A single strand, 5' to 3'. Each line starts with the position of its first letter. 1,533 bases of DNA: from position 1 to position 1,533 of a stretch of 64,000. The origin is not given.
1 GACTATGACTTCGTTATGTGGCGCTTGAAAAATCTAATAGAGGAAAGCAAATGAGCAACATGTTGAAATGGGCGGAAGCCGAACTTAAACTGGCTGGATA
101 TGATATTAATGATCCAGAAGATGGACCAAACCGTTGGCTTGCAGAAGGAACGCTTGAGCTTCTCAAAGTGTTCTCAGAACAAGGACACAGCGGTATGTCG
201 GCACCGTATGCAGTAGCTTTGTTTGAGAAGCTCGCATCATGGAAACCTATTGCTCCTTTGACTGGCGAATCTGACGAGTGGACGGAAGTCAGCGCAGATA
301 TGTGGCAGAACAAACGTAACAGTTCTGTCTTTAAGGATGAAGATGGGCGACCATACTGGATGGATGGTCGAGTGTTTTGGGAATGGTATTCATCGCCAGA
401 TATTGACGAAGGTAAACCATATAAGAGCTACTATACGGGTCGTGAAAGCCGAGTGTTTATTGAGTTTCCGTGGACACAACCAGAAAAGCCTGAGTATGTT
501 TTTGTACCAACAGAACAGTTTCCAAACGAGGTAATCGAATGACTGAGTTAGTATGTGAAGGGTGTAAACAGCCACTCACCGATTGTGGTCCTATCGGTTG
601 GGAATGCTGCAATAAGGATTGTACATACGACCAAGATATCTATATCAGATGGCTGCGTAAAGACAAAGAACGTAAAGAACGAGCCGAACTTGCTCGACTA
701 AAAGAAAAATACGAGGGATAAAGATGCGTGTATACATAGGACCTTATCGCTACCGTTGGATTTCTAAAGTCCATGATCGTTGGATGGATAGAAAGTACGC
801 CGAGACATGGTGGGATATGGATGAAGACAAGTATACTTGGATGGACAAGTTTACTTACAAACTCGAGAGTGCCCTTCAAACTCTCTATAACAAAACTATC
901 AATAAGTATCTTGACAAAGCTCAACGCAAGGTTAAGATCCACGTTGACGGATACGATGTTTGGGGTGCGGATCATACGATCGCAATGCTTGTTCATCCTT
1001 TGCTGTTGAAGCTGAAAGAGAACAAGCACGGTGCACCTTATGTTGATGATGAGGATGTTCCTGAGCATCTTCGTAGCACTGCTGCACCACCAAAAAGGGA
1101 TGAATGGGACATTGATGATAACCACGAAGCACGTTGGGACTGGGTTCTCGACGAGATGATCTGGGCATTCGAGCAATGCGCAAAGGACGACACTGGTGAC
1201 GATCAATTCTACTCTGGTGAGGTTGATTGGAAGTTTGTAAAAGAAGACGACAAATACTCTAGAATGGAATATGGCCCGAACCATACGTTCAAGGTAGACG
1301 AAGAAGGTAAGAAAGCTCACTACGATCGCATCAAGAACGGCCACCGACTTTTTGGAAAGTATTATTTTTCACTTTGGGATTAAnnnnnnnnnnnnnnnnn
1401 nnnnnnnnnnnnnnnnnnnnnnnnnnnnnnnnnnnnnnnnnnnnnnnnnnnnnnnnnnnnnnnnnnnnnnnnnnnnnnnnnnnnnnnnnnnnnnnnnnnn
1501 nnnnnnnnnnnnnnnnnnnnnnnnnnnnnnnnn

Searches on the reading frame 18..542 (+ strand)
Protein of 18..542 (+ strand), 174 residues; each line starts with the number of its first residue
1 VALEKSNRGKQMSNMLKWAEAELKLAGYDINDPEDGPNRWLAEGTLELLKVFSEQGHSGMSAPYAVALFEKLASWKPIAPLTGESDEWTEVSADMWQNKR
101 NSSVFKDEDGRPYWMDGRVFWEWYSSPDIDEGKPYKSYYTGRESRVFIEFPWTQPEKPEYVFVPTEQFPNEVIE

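Call 53: search_protein_families(library=pfam, max_evalue=0.01, proteins=[window:18-542:+])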
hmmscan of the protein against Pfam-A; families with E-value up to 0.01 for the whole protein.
window:18-542:+ (174 aa): 1 family
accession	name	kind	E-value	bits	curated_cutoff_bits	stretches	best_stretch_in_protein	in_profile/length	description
PF25185.1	Tad3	-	6.7e-39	132.8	27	1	13-121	1-108/119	Type I Thoeris inhibitor Tad3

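Call 82: find_encoding_contigs(protein=window:18-542:+, flank=10000, max_places=4)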
Protein window:18-542:+ (174 aa): no gene with exactly this product is on record in the collection.

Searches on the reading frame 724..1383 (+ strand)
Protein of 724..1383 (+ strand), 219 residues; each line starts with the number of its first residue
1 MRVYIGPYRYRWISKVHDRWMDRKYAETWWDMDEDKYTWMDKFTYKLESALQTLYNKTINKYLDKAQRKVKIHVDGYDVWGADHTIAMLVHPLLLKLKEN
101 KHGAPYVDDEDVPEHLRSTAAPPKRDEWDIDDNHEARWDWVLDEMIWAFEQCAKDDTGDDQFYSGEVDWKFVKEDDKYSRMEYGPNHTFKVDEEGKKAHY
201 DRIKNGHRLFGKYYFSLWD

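Call 53: search_protein_families(library=pfam, max_evalue=0.01, proteins=[window:724-1383:+])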
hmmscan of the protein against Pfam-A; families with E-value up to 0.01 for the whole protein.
window:724-1383:+ (219 aa): 0 families

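Call 84: find_encoding_contigs(protein=window:724-1383:+, flank=10000, max_places=3)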
Protein window:724-1383:+ (219 aa): 14 contigs read that carry it; 2 places shown.
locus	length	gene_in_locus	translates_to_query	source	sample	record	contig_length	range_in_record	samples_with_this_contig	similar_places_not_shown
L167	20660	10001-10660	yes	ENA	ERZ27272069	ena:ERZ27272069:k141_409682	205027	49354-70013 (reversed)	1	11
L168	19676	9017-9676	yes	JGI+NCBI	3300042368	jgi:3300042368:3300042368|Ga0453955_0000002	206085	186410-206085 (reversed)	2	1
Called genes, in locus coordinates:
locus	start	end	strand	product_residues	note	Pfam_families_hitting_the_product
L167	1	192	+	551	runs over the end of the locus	PF00317:Ribonuc_red_lgN (weak), PF02867:Ribonuc_red_lgC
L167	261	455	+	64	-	-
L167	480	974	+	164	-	PF07486:Hydrolase_2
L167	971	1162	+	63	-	-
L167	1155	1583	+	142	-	PF04304:DUF454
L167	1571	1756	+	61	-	-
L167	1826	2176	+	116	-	-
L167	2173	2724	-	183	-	PF05257:CHAP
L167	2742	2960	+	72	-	-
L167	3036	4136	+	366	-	PF05970:PIF1, PF13604:AAA_30, PF13245:AAA_19, PF01443:Viral_helicase1 (weak), PF13538:UvrD_C_2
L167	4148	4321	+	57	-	-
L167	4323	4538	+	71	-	-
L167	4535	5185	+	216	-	-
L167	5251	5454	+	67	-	-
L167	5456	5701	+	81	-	-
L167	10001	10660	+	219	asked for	-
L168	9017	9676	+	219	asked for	-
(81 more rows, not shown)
